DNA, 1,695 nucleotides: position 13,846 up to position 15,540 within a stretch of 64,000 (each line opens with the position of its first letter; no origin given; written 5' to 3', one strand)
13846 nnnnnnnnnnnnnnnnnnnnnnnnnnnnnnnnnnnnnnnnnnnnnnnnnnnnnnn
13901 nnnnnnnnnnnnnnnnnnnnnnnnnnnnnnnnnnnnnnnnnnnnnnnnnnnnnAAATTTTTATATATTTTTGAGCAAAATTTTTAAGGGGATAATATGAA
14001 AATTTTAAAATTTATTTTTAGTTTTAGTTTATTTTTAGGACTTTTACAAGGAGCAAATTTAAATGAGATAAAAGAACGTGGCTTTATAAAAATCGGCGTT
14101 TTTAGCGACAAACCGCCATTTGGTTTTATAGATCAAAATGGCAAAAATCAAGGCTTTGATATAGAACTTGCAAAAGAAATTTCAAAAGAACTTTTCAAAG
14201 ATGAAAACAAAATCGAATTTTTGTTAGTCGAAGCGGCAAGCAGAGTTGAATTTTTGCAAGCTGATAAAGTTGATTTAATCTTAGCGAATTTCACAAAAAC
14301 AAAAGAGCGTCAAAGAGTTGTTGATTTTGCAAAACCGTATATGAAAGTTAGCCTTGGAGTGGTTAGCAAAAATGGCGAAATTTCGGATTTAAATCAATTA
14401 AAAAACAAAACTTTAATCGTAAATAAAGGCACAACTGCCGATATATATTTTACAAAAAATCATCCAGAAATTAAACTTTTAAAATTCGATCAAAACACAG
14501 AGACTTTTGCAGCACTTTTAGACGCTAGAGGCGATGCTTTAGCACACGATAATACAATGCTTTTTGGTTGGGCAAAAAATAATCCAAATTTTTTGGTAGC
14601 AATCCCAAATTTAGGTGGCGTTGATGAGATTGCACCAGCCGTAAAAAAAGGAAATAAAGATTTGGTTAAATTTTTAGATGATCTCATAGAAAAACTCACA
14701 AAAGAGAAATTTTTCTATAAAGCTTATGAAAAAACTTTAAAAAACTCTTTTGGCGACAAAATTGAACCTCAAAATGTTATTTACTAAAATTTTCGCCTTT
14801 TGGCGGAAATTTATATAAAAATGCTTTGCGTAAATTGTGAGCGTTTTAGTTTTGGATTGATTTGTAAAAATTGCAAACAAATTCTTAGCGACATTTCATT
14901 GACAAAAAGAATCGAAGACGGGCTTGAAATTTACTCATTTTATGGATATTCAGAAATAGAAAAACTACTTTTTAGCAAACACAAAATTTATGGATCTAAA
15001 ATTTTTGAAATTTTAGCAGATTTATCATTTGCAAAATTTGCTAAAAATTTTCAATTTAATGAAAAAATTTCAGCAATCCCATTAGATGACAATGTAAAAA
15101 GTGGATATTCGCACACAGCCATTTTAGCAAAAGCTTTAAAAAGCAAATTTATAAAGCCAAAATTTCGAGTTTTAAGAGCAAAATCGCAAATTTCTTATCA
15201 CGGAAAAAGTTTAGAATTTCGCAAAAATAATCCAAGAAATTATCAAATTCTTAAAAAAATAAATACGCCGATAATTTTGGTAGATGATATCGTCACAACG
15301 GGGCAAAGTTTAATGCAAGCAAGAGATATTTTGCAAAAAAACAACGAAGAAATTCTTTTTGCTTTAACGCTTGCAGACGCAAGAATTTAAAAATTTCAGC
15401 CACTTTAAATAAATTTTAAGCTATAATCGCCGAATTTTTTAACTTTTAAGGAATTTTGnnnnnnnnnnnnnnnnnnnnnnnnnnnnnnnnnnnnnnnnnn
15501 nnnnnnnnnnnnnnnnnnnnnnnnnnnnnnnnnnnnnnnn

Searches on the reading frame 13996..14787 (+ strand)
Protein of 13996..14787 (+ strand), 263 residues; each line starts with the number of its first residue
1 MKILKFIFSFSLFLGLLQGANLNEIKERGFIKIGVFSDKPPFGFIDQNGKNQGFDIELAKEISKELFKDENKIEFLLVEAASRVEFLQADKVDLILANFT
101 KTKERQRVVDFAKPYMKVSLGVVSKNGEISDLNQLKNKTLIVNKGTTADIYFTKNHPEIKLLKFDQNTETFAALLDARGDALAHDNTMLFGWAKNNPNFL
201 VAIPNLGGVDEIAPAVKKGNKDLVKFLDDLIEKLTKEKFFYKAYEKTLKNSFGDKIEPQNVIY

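Call 46: search_protein_families(library=pfam, proteins=[window:13996-14787:+], max_evalue=1)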
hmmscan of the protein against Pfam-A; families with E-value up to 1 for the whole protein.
window:13996-14787:+ (263 aa): 2 families
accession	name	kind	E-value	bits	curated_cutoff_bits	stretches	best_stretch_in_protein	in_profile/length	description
PF00497.25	SBP_bac_3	-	1.1e-28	100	26.4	1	31-246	1-128/132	Bacterial extracellular solute-binding proteins, family 3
PF10613.14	Lig_chan-Glu_bd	-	7.9e-09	36.1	30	1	87-125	74-112/115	Ligated ion channel L-glutamate- and glycine-binding site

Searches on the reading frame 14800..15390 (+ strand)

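Call 46: search_protein_families(library=pfam, proteins=[window:14800-15390:+], max_evalue=1)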
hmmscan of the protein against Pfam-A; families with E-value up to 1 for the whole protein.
window:14800-15390:+ (196 aa): 5 families
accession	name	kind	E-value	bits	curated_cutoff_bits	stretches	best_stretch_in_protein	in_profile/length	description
PF24390.1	PRTase-CE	-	1.4e-05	25.5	27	1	46-177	27-127/253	PRTase-CE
PF00156.33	Pribosyltran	-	0.00094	19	26.3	1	149-190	81-122/158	Phosphoribosyl transferase domain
PF15609.12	PRTase_2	-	0.0031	17.5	28.8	1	148-194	113-159/188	Phosphoribosyl transferase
PF14681.12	UPRTase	-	0.014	15.3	27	1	155-191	120-159/206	Uracil phosphoribosyltransferase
PF23580.1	Znf_XAF1_N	-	0.49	10.3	27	0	21-28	7-14/30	XIAP-associated factor 1-like, N-terminal zinc finger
